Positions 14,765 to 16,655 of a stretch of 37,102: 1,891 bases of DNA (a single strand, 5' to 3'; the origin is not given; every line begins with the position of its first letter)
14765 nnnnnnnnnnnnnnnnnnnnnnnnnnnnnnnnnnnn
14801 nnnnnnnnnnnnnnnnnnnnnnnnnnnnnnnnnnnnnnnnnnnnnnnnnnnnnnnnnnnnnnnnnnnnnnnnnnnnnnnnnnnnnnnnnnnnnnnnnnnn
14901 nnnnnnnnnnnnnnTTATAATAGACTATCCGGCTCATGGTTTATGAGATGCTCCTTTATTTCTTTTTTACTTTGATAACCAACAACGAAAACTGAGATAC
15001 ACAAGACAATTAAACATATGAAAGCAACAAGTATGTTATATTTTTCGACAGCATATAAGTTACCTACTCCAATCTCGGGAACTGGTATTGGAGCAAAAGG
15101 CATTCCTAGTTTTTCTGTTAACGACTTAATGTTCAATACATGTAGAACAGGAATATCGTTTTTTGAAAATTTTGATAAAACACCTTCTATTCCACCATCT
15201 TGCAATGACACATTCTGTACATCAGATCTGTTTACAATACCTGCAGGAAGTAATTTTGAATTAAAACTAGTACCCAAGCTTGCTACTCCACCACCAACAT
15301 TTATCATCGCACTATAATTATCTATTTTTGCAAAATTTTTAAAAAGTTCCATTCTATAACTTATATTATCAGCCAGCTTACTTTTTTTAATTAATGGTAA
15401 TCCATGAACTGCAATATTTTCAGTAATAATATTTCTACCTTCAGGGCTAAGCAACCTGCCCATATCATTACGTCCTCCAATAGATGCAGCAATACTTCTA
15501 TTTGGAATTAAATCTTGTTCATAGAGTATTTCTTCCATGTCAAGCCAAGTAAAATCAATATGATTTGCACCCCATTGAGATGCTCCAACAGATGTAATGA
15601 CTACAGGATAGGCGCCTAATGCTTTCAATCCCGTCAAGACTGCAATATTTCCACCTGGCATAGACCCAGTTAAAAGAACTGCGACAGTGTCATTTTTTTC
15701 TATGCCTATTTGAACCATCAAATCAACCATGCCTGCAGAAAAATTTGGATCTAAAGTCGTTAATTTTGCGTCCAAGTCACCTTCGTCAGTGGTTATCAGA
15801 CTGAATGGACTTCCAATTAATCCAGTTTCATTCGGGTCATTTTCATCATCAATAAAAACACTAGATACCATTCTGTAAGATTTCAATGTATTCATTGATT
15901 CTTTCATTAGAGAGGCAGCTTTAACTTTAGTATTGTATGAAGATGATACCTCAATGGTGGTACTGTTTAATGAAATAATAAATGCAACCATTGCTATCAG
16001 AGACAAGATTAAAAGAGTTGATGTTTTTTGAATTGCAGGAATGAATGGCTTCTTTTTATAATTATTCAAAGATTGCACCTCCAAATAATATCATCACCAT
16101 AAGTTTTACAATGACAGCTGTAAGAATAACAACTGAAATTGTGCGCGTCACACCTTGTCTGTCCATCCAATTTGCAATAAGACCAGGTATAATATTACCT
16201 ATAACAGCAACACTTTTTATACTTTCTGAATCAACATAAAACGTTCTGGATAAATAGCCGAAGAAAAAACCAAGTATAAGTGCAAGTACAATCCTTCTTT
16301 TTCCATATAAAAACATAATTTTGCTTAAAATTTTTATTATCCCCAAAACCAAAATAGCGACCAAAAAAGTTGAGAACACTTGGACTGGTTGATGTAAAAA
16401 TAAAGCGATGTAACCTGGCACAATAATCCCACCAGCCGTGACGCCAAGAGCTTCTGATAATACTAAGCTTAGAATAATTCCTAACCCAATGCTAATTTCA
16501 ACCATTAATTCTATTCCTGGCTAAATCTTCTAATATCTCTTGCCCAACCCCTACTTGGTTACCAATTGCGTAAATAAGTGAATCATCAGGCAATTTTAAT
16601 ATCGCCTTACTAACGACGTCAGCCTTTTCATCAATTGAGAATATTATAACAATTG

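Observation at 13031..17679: Candidate diderm poly-gamma-glutamate synthesis/export module: pgsB-pgsC, a doubly anchored periplasmic protein, a duplicated secreted protein and an OM beta-barrel, with no PgsA/CapD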

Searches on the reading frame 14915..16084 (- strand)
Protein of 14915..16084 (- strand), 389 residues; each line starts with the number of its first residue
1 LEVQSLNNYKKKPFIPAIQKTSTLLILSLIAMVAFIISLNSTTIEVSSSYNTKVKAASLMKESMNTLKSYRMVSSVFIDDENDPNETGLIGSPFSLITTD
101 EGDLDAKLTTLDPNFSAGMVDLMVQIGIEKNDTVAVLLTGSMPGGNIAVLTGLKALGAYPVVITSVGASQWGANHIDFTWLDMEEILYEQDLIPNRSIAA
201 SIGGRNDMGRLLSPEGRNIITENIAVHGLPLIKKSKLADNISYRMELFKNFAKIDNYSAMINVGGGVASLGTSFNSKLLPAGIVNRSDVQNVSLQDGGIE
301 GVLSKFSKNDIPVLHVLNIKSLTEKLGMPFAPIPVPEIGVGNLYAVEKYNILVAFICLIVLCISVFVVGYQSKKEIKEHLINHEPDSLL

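Call 3: search_protein_families(library=pfam, proteins=[window:14915-16084:-], max_evalue=0.1)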
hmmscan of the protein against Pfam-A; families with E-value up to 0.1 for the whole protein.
window:14915-16084:- (389 aa): 1 family
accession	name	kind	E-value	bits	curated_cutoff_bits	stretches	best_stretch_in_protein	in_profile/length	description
PF11337.13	DUF3139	-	0.025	15.6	27.3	1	351-387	4-41/83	Protein of unknown function (DUF3139)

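Call 4: search_protein_families(library=ncbifam, proteins=[window:14915-16084:-], max_evalue=0.1)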
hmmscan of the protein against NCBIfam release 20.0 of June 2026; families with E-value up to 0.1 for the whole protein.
window:14915-16084:- (389 aa): 1 family
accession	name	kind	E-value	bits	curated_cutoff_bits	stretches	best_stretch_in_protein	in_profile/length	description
TIGR04332.1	gamma_Glu_sys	subfamily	4.8e-86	288.7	100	1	24-335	3-306/307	poly-gamma-glutamate system protein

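Call 19: find_homologous_proteins(query=window:14915-16084:-)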
Query window:14915-16084:- (389 aa): 1670 proteins with E <= 0.001 among 6561 candidates; the best 120 are listed.
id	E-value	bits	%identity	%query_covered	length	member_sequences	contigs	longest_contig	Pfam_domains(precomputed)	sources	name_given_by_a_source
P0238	2.8e-239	811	98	99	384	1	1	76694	-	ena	-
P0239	3.7e-238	808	97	99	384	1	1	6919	-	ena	-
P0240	1.5e-237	806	97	99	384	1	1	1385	-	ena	-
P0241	9.2e-231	783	94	99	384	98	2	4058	-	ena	-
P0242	2.6e-229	779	93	99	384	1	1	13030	-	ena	-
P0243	2.5e-225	765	91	99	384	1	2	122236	-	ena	-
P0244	7.0e-225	764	91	99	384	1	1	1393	-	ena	-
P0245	7.0e-225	764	91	99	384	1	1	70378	-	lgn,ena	-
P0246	5.9e-224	761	91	99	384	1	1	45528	-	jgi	-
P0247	6.7e-224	761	91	99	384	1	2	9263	-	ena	-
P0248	8.4e-224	760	91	99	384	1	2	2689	-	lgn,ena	-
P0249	1.2e-223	760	91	99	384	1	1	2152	-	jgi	-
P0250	1.7e-223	760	91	99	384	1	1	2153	-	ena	-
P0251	3.5e-223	758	91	99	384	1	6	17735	-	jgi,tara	tara:strand:- start:874 stop:2028 length:1155 start_codon:yes stop_codon:yes gene_type:complete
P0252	4.9e-223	758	91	99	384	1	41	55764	-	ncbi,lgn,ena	-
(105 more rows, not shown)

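Call 55: search_solved_structures(query=A5, max_evalue=10, show_alignments=2)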
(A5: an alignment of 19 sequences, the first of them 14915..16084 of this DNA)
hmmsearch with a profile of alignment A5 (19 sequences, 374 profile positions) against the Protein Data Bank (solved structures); distinct sequences matched with E-value up to 10: 0.

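Call 65: search_dna_similar(query=window:14915-16084:-, collection=plasmids, mode=protein, max_evalue=0.001, max_rows=30)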
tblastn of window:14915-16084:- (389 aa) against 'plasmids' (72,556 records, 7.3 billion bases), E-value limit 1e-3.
Records with a match: 1; places in all: 1; records where one place covers at least 80% of the query: 0.
Best place of each record, by identity: <60% 1.
By first word of the organism name: Cetobacterium 1.
By predicted mobility (MOB-suite, as given by PLSDB): non-mobilizable 1.
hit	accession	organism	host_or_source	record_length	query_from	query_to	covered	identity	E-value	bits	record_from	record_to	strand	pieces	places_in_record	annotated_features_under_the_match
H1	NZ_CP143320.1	Cetobacterium somerae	intestine of Yellow Catfish,pure culture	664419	20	297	71%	27.7%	2e-25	115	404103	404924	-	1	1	pgsW: poly-gamma-glutamate system protein | pgsC: poly-gamma-glutamate biosynthesis protein PgsC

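Call 66: get_annotated_region(hit=H1, flank=9000)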
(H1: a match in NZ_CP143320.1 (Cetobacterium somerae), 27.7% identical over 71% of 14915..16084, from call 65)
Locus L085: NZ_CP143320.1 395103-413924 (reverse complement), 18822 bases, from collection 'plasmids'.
description: Cetobacterium somerae strain ceto plasmid p1, complete sequence
organism: Cetobacterium somerae (NCBI taxid 188913)
taxonomy: Bacteria; Fusobacteriota; Fusobacteriia; Fusobacteriales; Fusobacteriaceae; Cetobacterium; Cetobacterium somerae
host: -; source: intestine of Yellow Catfish,pure culture; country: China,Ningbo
typing (MOB-suite, as given by PLSDB): non-mobilizable
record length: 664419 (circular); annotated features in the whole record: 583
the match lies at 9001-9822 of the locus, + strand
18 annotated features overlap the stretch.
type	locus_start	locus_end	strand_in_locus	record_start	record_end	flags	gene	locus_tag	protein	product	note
CDS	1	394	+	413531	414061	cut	-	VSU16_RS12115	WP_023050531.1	chromate transporter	GO:0015703 - chromate transport [Evidence IEA]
CDS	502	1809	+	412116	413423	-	-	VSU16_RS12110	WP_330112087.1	ATP-binding protein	-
CDS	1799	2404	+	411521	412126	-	-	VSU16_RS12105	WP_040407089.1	response regulator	GO:0000160 - phosphorelay signal transduction system [Evidence IEA]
CDS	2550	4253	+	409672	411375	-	ggt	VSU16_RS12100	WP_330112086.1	gamma-glutamyltransferase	GO:0006750 - glutathione biosynthetic process [Evidence IEA]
CDS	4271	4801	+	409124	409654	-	-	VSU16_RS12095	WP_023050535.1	DUF6305 family protein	-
CDS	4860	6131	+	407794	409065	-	-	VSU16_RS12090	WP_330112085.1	TRAP transporter large permease subunit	-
CDS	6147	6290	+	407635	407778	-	-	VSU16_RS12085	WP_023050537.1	hypothetical protein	-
CDS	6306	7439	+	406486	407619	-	-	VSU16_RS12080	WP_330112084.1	succinylglutamate desuccinylase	-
CDS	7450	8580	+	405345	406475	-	pgsB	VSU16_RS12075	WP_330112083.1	poly-gamma-glutamate synthase PgsB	GO:0070501 - poly-gamma-glutamate biosynthetic process [Evidence IEA]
CDS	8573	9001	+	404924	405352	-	pgsC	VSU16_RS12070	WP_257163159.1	poly-gamma-glutamate biosynthesis protein PgsC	GO:0070501 - poly-gamma-glutamate biosynthetic process [Evidence IEA]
CDS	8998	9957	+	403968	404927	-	pgsW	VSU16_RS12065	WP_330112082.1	poly-gamma-glutamate system protein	-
CDS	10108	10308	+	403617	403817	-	-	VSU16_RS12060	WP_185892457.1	cold-shock protein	-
CDS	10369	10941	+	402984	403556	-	-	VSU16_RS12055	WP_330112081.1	sigma-70 family RNA polymerase sigma factor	GO:0006352 - DNA-templated transcription initiation [Evidence IEA]; GO:0006355 - regulation of DNA-templated ...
CDS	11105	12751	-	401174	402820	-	treC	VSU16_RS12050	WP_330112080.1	alpha,alpha-phosphotrehalase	GO:0005991 - trehalose metabolic process [Evidence IEA]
CDS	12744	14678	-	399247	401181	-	-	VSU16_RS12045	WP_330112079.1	fructose-specific PTS transporter subunit EIIC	GO:0009401 - phosphoenolpyruvate-dependent sugar phosphotransferase system [Evidence IEA]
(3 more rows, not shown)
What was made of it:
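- On CapD / GGT anchoring or depolymerising enzyme: One is present in the Cetobacterium-type locus (call 66).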

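Call 81: find_related_loci(query=A7, collection=metagenome_contigs, flank=8000)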
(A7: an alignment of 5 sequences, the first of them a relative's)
Query A7 (319 aa) in metagenome_contigs; peptide patterns used: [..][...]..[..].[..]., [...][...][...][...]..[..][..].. (x = any residue, [..] = any of these).
600 stretches matched a pattern (row limit reached: there are more); 452 encode a relative of the query (tblastn E <= 1e-3); the best 80 are kept; 80 distinct loci.
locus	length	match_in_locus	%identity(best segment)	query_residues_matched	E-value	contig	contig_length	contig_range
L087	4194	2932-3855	78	1-308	2e-156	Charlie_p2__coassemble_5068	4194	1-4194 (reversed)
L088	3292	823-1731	52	1-303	4e-91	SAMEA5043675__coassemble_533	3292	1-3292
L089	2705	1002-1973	32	26-317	2e-52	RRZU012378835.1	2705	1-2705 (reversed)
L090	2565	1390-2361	31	26-317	3e-52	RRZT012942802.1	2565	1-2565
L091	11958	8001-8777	39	1-252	2e-47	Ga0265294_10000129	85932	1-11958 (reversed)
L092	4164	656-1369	37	33-268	2e-45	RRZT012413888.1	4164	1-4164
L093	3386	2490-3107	41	48-247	4e-43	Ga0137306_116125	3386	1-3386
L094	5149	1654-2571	33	4-277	7e-43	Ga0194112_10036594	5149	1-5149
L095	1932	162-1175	29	4-308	3e-43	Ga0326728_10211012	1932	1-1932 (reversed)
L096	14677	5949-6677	37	3-241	8e-42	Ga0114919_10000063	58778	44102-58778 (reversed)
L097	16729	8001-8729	37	3-241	8e-42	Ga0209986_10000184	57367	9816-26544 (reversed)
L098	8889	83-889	32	33-288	4e-42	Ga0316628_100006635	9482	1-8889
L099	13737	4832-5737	33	8-277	9e-42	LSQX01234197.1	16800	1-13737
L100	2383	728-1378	36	33-246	1e-41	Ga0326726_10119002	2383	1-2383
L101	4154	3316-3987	38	27-247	2e-41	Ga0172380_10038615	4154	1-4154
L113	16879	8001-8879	34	31-295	5e-40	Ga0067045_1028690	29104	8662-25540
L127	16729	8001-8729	34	6-244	3e-39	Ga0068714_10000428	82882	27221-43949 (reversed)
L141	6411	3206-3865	33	29-248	5e-38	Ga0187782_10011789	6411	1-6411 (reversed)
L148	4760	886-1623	38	35-276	2e-37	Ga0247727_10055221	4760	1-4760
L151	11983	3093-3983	34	11-276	1e-37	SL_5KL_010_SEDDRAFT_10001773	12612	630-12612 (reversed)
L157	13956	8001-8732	35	4-246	3e-37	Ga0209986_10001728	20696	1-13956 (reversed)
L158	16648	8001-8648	36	32-244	2e-37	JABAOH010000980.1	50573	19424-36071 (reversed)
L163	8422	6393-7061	36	25-246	6e-37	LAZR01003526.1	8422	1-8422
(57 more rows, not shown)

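Call 84: search_protein_families(library=pfam, proteins=[L163:2059-4386:+, L158:11327-12493:-, L151:5818-7098:-, L157:9363-11012:-, L141:4227-5138:-, L099:5984-7114:+, L127:9205-10209:+, L113:9971-11371:+, L091:9785-11521:+, L148:1817-3019:+], max_evalue=0.001)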
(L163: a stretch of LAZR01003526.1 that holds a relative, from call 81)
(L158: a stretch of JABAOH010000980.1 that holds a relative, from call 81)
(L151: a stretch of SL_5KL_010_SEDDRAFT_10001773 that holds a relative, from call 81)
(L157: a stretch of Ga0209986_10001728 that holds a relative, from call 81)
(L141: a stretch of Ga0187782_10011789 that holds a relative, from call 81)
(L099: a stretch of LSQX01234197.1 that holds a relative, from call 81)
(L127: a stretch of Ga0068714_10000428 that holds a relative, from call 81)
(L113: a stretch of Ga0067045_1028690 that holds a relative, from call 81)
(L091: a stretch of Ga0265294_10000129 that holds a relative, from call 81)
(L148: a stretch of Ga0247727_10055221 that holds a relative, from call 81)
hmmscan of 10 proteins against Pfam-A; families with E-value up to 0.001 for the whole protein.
L163:2059-4386:+ (776 aa): 5 families
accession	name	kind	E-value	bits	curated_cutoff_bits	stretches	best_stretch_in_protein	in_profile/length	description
PF04389.22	Peptidase_M28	-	2.1e-45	155.2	21.3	1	276-472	1-192/193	Peptidase family M28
PF01546.33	Peptidase_M20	-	4.5e-05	23.9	24.6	1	313-366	32-84/206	Peptidase family M20/M25/M40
PF01244.27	Peptidase_M19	-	0.00012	21.8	26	0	515-662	40-198/319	Membrane dipeptidase (Peptidase family M19)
PF16254.10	DUF4910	-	0.00012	21.5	26.6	0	312-477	81-245/247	Domain of unknown function (DUF4910)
PF02225.27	PA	-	0.00013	22.5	23.9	1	125-194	2-58/95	PA domain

L158:11327-12493:- (388 aa): 1 family
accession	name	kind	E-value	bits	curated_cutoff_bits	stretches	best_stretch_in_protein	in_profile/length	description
PF24827.1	AstE_AspA_cat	-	1.8e-07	31.4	25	1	173-241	55-132/192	Succinylglutamate desuccinylase/Aspartoacylase catalytic domain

L151:5818-7098:- (426 aa): 1 family
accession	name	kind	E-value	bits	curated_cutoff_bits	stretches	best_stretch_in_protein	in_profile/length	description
PF06808.19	DctM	-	0.00019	20.8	23.8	1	42-180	254-394/413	Tripartite ATP-independent periplasmic transporter, DctM component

L157:9363-11012:- (549 aa): 1 family
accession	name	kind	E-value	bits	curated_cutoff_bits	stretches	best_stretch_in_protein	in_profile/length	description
PF03577.20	Peptidase_C69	-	8.3e-62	209.9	23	1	42-455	2-399/402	Peptidase family C69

L141:4227-5138:- (303 aa): 0 families

L099:5984-7114:+ (377 aa): 1 family
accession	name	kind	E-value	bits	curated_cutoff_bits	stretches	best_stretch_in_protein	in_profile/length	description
PF24827.1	AstE_AspA_cat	-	5.5e-11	42.8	25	1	175-232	58-123/192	Succinylglutamate desuccinylase/Aspartoacylase catalytic domain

L127:9205-10209:+ (335 aa): 0 families

L113:9971-11371:+ (467 aa): 1 family
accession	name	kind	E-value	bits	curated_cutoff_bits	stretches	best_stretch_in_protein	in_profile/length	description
PF00474.23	SSF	-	1.6e-41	143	22.8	1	36-423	1-406/406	Sodium:solute symporter family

L091:9785-11521:+ (579 aa): 3 families
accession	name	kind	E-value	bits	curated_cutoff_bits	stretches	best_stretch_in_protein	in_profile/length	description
PF02518.31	HATPase_c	-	5.1e-24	85.3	26.4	1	470-577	2-107/111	Histidine kinase-, DNA gyrase B-, and HSP90-like ATPase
PF00512.31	HisKA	-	6.8e-19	68.1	26.9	1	357-423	1-65/66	His Kinase A (phospho-acceptor) domain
PF12860.13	PAS_7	-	9.6e-06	26.2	27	0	245-276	1-32/115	PAS fold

L148:1817-3019:+ (401 aa): 0 families
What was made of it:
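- The other class of pgsBCW loci pairs the synthase with hydrolase-like and transporter genes (AstE/AspA-like, TRAP/DctM, C69, M28; calls 66, 84).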

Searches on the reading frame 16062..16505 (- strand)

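Call 3: search_protein_families(library=pfam, proteins=[window:16062-16505:-], max_evalue=0.1)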
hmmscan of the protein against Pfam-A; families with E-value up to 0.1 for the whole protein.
window:16062-16505:- (147 aa): 1 family
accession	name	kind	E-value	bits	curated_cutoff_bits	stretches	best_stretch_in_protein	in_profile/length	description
PF14102.11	Caps_synth_CapC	-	3.5e-32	111.8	27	1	8-123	1-119/119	Capsule biosynthesis CapC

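Call 4: search_protein_families(library=ncbifam, proteins=[window:16062-16505:-], max_evalue=0.1)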
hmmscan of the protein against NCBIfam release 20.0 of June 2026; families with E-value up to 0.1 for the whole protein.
window:16062-16505:- (147 aa): 3 families
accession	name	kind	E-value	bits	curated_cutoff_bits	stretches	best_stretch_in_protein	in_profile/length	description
TIGR04011.1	poly_gGlu_PgsC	equivalog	9.7e-36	123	96.45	1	6-133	1-131/132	poly-gamma-glutamate biosynthesis protein PgsC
NF005506.0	PRK07118.1-5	equivalog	0.05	13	388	1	73-110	15-50/279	Fe-S cluster domain-containing protein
TIGR03426.1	shape_MreD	equivalog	0.07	13.1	34.85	0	5-135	54-151/154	rod shape-determining protein MreD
